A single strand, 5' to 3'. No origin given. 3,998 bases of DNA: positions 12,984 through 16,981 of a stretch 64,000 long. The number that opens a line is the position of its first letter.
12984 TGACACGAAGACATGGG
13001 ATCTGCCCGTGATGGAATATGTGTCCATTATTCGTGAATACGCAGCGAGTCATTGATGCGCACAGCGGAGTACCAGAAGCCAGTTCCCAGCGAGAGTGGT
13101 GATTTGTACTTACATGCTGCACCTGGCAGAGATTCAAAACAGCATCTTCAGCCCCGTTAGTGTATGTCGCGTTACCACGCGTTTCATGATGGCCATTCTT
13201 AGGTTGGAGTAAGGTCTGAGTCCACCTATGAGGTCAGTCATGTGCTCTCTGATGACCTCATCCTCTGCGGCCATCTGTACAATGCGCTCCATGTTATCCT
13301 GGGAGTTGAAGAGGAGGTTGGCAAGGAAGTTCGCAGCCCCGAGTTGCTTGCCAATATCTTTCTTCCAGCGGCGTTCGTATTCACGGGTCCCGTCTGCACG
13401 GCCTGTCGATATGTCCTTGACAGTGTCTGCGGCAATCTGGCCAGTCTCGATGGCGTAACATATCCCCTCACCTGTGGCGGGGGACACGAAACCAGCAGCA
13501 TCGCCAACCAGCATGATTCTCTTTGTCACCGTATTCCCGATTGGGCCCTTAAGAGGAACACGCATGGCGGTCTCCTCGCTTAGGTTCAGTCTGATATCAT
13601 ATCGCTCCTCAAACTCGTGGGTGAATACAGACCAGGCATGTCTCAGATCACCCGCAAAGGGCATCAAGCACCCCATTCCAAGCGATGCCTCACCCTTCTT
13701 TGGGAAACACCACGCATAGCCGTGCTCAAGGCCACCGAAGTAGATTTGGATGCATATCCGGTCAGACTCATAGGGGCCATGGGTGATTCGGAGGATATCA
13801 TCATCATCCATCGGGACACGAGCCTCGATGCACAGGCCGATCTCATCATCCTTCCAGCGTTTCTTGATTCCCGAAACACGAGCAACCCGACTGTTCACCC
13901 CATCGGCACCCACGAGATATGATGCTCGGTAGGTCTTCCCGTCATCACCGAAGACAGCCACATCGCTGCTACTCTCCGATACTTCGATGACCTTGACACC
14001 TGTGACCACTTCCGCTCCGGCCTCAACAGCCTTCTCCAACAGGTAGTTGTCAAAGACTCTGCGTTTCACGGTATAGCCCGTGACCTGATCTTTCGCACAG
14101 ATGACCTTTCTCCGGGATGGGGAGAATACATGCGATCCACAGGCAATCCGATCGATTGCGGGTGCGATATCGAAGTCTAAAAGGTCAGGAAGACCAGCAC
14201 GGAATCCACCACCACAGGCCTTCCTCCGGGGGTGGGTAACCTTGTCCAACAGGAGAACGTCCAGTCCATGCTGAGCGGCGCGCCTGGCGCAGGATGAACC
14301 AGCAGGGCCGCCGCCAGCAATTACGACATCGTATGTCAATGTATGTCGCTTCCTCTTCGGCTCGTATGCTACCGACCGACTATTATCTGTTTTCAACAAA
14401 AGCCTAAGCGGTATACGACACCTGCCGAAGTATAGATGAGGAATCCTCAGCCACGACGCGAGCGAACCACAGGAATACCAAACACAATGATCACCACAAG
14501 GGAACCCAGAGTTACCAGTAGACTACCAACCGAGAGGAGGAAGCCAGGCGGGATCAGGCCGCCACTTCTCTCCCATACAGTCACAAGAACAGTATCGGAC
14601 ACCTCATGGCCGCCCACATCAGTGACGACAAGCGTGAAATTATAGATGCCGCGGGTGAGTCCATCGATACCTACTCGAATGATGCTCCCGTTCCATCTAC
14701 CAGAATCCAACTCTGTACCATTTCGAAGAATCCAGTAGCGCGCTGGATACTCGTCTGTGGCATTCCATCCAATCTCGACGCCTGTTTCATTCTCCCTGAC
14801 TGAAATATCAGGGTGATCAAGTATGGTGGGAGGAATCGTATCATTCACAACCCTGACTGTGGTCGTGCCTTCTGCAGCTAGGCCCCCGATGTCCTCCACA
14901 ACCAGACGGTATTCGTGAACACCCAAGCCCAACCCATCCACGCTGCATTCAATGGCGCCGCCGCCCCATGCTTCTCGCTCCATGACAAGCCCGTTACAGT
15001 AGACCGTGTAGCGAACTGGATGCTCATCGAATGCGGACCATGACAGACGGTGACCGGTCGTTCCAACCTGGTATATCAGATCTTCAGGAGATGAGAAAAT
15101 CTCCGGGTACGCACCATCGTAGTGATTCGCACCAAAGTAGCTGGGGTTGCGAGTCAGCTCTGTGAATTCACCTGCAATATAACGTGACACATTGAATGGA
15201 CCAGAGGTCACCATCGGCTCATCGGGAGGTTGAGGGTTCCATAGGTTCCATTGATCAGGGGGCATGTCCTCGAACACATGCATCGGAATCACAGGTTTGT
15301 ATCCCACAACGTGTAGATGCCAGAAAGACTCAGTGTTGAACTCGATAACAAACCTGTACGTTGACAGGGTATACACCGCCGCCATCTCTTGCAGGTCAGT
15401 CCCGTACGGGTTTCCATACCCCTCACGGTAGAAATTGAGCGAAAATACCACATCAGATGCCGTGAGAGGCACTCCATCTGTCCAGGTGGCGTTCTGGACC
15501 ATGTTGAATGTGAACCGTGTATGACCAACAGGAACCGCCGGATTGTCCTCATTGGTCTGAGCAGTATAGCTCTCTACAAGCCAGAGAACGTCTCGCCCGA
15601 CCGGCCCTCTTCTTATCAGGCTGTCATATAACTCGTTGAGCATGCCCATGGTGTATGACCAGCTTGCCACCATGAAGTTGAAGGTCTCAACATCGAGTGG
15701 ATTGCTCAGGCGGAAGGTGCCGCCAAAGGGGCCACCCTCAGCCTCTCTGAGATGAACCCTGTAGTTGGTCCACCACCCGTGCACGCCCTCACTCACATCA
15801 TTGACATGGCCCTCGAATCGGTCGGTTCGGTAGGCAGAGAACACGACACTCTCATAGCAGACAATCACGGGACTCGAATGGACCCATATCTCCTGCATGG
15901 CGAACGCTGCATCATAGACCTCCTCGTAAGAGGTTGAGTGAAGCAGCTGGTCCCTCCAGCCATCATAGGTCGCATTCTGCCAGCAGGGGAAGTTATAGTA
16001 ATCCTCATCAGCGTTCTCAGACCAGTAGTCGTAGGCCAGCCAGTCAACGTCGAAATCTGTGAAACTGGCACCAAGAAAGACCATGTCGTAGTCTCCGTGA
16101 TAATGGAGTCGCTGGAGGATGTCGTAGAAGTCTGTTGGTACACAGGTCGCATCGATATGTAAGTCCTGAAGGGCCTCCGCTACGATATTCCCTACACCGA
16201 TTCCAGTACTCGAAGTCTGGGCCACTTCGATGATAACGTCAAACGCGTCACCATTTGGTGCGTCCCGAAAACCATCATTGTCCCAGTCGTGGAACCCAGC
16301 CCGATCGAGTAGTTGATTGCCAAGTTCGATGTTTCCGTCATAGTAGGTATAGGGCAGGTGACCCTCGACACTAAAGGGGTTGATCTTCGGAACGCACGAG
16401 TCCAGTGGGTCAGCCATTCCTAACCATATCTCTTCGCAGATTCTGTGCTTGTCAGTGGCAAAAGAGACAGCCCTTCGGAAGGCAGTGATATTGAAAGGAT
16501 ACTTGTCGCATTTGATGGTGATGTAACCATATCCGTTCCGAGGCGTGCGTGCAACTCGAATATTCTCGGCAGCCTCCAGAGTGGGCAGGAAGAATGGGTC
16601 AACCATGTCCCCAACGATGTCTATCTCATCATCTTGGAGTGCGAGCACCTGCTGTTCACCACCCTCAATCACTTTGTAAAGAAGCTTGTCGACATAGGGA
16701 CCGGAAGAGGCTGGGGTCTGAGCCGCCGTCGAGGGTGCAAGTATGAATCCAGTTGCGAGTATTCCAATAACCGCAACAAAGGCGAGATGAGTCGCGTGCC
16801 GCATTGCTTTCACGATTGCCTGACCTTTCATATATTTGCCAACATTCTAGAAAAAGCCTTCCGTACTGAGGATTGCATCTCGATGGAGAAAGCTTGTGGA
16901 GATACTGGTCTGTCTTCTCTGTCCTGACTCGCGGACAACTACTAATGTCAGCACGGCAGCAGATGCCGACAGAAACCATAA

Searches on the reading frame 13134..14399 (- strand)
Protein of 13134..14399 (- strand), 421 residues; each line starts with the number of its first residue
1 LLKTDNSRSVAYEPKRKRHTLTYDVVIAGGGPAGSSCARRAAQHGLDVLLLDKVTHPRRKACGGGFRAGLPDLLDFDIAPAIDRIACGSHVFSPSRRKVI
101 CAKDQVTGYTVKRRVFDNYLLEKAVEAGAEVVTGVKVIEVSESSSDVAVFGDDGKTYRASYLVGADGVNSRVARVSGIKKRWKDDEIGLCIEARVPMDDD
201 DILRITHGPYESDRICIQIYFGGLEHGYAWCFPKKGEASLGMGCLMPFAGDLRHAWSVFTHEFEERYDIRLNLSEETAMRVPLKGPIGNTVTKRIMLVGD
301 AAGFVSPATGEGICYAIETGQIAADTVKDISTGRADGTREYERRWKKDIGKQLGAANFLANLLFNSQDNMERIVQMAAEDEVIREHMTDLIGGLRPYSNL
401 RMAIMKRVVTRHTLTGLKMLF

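Call 19: search_protein_families(library=pfam, proteins=[window:13134-14399:-], max_evalue=0.001)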
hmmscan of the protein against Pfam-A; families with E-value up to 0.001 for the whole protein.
window:13134-14399:- (421 aa): 11 families
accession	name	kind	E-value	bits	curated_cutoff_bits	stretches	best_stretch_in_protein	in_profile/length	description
PF01494.25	FAD_binding_3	-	6.3e-16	59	22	1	23-179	2-170/349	FAD binding domain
PF05834.18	Lycopene_cycl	-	1.2e-12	48.1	23.4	1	24-172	1-145/380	Lycopene cyclase protein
PF07992.20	Pyr_redox_2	-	7.9e-10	39.1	26.1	1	23-57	1-36/291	Pyridine nucleotide-disulphide oxidoreductase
PF01266.30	DAO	-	4.6e-09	36.7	27.9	1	24-58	1-35/353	FAD dependent oxidoreductase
PF12831.13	FAD_oxidored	-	5.1e-08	33.1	27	1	24-182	1-159/416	FAD dependent oxidoreductase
PF03486.20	HI0933_like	-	6.9e-07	29.4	50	1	24-62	2-40/244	HI0933-like protein Rossmann domain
PF13450.12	NAD_binding_8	-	4.9e-06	27.2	21.9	1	27-57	1-31/68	NAD(P)-binding Rossmann-like domain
PF00890.30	FAD_binding_2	-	8.3e-06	25.7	20.4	1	24-56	1-33/414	FAD binding domain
PF04820.20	Trp_halogenase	-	4e-05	23.1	21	0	107-318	151-345/458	Tryptophan halogenase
PF01946.23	Thi4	-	0.00017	21.3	26.2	1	22-65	17-61/235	Thi4 family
PF13738.12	Pyr_redox_3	-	0.00022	21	30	0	26-54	1-30/305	Pyridine nucleotide-disulphide oxidoreductase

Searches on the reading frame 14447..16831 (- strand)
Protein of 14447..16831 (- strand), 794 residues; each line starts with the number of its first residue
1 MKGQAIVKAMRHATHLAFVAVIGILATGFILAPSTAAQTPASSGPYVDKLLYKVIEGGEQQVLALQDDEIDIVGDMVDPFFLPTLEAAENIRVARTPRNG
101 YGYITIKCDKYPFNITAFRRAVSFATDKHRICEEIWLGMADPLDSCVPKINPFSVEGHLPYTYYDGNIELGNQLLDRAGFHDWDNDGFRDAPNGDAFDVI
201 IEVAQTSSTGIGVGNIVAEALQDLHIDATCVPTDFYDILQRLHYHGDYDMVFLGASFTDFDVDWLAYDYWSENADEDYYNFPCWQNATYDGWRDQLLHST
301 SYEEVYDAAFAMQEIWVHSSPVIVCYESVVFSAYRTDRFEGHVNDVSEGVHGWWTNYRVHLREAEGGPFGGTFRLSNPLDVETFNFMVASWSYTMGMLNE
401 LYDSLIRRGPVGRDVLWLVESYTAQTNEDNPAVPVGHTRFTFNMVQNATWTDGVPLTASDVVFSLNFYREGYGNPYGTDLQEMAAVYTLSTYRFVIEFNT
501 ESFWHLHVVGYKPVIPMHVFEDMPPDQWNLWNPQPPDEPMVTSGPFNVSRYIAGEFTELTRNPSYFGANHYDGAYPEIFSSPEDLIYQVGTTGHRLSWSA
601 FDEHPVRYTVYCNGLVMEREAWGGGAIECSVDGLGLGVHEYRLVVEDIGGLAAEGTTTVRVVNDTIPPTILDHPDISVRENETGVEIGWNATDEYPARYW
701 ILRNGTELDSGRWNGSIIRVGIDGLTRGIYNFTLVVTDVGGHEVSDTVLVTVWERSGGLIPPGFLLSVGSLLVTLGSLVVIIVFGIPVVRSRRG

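Call 19: search_protein_families(library=pfam, proteins=[window:14447-16831:-], max_evalue=0.001)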
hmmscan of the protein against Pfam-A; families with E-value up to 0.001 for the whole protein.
window:14447-16831:- (794 aa): 2 families
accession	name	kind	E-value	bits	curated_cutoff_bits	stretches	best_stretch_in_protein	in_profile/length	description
PF00496.27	SBP_bac_5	-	7.2e-49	167.3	32.4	2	45-274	146-365/368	Bacterial extracellular solute-binding proteins, family 5 Middle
PF22352.2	K319L-like_PKD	-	0.00023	21.5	27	0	720-752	52-84/84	K319L-like, PKD domain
